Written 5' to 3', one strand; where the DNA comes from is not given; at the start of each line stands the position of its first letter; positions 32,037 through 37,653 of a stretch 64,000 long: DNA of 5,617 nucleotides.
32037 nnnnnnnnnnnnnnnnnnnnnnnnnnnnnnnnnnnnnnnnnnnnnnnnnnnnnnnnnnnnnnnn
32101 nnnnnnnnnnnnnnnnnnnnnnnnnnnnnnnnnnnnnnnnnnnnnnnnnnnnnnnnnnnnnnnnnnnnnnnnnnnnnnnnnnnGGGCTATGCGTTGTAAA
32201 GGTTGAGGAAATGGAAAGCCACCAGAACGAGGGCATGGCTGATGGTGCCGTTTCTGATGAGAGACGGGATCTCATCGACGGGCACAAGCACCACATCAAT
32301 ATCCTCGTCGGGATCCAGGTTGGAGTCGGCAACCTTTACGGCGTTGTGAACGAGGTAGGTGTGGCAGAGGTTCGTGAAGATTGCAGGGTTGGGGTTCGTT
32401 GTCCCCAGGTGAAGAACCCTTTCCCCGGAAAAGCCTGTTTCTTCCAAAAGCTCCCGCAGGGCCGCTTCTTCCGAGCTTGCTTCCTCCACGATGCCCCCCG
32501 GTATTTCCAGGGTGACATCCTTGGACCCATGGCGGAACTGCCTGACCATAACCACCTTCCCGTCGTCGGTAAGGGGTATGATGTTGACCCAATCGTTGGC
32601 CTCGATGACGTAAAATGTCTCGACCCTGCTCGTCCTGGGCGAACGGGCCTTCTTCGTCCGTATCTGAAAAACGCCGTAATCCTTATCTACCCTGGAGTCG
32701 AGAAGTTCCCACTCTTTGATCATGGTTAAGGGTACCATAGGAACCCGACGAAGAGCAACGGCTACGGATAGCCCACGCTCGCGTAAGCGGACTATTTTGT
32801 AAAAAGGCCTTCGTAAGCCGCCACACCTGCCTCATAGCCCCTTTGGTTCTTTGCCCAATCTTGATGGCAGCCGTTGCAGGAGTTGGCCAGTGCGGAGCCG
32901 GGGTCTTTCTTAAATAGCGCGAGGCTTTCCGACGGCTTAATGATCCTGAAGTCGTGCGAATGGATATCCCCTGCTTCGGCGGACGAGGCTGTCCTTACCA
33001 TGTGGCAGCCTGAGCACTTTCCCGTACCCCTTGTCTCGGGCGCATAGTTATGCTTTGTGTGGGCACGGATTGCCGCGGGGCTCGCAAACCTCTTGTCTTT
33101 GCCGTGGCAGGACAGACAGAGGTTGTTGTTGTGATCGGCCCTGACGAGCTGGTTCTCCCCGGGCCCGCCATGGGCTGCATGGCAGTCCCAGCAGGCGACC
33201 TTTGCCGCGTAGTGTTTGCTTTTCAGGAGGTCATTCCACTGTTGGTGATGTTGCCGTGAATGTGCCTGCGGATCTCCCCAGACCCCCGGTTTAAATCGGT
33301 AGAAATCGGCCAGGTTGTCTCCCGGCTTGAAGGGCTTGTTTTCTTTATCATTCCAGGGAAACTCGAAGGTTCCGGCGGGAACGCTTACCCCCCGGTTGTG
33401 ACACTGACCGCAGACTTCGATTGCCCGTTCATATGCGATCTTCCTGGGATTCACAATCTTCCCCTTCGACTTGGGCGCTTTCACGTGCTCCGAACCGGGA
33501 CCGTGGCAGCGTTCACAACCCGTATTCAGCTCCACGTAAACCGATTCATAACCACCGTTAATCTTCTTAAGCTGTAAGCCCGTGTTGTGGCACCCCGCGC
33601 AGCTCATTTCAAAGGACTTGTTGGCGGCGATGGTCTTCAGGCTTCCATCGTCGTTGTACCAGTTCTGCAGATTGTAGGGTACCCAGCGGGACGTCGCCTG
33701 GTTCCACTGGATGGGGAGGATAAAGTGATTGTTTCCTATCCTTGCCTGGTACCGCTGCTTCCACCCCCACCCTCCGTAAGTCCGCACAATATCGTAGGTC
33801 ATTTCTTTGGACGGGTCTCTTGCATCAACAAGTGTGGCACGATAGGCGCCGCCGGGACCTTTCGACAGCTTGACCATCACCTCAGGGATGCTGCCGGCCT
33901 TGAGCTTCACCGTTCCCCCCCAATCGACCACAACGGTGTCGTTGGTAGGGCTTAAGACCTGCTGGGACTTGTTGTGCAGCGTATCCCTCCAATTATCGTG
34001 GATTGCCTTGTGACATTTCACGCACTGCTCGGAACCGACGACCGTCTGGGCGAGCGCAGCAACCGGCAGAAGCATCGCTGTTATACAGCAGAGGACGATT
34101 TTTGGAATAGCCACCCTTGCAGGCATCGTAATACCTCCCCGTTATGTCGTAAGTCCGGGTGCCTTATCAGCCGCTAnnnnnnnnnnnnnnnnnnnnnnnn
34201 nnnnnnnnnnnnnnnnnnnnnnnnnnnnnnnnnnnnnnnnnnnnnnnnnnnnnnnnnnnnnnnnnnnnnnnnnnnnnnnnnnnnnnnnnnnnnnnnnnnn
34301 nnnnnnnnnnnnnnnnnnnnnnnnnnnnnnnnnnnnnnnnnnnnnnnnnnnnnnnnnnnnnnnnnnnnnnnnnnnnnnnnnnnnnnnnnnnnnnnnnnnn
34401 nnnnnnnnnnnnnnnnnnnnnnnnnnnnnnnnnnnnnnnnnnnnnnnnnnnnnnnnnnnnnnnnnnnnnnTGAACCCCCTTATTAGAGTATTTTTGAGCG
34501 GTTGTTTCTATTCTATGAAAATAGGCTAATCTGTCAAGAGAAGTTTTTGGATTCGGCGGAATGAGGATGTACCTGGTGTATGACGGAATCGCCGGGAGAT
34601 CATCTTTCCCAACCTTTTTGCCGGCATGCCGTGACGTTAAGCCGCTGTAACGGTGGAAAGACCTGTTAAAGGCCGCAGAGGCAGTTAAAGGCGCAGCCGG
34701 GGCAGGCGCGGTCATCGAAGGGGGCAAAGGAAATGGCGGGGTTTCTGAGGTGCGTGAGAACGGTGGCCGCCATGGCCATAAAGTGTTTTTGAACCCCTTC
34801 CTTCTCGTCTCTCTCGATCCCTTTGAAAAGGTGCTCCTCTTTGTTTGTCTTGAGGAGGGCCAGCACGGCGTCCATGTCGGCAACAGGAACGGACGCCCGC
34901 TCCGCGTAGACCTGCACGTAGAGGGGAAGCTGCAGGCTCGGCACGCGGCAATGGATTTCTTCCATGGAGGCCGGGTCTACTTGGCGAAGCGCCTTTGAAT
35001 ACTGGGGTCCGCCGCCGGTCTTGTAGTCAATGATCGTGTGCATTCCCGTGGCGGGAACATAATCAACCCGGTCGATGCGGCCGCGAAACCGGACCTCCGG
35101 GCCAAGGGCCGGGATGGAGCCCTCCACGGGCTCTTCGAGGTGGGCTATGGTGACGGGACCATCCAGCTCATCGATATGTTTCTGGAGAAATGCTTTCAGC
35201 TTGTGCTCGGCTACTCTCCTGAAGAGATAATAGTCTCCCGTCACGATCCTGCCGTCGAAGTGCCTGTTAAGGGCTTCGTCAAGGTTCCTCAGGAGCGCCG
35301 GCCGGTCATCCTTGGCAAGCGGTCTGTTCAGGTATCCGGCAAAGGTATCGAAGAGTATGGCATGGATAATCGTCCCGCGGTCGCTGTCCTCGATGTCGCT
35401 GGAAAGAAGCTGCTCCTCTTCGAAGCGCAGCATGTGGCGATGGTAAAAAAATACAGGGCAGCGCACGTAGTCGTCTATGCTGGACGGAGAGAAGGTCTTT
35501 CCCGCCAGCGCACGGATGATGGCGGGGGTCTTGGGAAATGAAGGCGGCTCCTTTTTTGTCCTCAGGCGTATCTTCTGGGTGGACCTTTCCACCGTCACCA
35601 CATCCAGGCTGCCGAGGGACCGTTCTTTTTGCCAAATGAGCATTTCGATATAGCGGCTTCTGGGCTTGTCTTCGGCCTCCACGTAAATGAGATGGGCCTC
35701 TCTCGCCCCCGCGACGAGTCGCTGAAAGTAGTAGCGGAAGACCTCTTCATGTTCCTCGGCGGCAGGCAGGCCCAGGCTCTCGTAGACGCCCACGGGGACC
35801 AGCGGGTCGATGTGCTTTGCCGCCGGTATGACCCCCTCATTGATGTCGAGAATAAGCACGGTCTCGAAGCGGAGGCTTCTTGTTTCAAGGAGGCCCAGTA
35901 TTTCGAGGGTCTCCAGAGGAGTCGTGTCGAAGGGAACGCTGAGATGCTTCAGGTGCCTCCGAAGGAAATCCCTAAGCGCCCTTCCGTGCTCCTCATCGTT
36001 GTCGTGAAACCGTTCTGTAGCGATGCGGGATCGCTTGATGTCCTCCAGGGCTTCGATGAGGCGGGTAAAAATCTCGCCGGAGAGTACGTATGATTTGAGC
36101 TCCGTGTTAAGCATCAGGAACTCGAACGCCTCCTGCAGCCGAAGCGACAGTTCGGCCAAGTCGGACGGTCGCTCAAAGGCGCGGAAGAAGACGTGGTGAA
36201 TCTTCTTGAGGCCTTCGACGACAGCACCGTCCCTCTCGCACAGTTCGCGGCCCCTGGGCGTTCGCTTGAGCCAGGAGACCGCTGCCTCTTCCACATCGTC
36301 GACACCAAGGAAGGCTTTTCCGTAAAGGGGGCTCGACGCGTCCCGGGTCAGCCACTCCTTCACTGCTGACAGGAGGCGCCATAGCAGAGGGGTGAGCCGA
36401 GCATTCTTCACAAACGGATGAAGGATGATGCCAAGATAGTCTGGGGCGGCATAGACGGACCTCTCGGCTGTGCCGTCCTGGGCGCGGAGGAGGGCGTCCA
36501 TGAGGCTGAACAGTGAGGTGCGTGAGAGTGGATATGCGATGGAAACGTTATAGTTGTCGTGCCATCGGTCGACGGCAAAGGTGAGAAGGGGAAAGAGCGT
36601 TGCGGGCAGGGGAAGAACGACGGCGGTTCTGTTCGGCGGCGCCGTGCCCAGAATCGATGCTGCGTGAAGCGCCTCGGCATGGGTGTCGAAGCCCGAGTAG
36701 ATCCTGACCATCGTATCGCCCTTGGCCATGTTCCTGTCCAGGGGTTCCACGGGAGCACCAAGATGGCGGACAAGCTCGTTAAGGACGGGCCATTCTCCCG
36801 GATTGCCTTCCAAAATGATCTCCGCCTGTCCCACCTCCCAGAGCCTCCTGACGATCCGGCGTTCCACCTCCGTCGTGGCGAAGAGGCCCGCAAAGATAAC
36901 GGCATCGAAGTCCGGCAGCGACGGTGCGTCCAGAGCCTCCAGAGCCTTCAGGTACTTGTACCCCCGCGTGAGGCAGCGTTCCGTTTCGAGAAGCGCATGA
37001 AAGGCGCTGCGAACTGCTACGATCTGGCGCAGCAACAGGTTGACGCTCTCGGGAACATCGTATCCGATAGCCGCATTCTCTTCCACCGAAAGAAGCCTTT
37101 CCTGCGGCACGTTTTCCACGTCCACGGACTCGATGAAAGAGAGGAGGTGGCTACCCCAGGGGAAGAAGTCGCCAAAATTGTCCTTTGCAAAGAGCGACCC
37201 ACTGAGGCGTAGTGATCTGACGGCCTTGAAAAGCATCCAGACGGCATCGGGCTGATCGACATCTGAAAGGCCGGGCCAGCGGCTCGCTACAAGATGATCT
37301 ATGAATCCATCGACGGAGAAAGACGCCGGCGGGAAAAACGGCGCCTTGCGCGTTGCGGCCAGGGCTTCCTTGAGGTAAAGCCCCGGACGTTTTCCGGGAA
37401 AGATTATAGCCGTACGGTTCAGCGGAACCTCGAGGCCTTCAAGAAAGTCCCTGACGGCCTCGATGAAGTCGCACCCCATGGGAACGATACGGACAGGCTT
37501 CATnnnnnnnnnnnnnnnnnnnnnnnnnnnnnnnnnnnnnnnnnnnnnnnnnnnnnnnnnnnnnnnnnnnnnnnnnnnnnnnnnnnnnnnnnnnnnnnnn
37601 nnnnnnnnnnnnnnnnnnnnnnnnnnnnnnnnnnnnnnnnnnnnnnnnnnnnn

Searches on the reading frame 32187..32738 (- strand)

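Call 21: search_protein_families(library=pfam, proteins=[window:32187-32738:-], max_evalue=0.001)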
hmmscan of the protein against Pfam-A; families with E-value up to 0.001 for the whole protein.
window:32187-32738:- (183 aa): 1 family
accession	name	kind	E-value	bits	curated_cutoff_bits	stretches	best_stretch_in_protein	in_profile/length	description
PF00293.34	NUDIX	-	3.1e-15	56.8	21.1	1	51-163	6-122/134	NUDIX domain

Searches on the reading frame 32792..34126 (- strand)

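Call 21: search_protein_families(library=pfam, proteins=[window:32792-34126:-], max_evalue=0.001)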
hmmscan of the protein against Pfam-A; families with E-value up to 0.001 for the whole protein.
window:32792-34126:- (444 aa): 6 families
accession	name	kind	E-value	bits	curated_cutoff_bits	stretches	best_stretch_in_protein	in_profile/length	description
PF14537.11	Cytochrom_c3_2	-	6.4e-13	49.4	25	2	305-382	2-71/79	Cytochrome c3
PF13435.11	Cytochrome_C554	-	5.6e-11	43.7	20.8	1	170-209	45-84/84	Cytochrome c554 and c-prime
PF14522.11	Cytochrome_C7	-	3e-10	40.2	24.8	1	303-375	6-66/67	Cytochrome c7 and related cytochrome c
PF09699.15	Paired_CXXCH_1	-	3.7e-09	36.5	20.6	1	308-345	4-40/41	Doubled CXXCH motif (Paired_CXXCH_1)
PF22113.1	Mtrc-MtrF_II-IV_dom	-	6.7e-09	35.9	30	0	310-426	7-131/176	Outer membrane cytochrome MtrC/MtrF-like, domains II/IV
PF02085.21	Cytochrom_CIII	-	2.3e-05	25.1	22.9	0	355-429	24-90/101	Class III cytochrome C family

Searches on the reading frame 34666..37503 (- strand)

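Call 21: search_protein_families(library=pfam, proteins=[window:34666-37503:-], max_evalue=0.001)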
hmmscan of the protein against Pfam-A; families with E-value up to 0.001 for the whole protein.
window:34666-37503:- (945 aa): 1 family
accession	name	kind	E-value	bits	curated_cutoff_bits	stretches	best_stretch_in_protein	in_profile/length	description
PF12705.13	PDDEXK_1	-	3.6e-31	109.4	22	1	670-943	1-246/247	PD-(D/E)XK nuclease superfamily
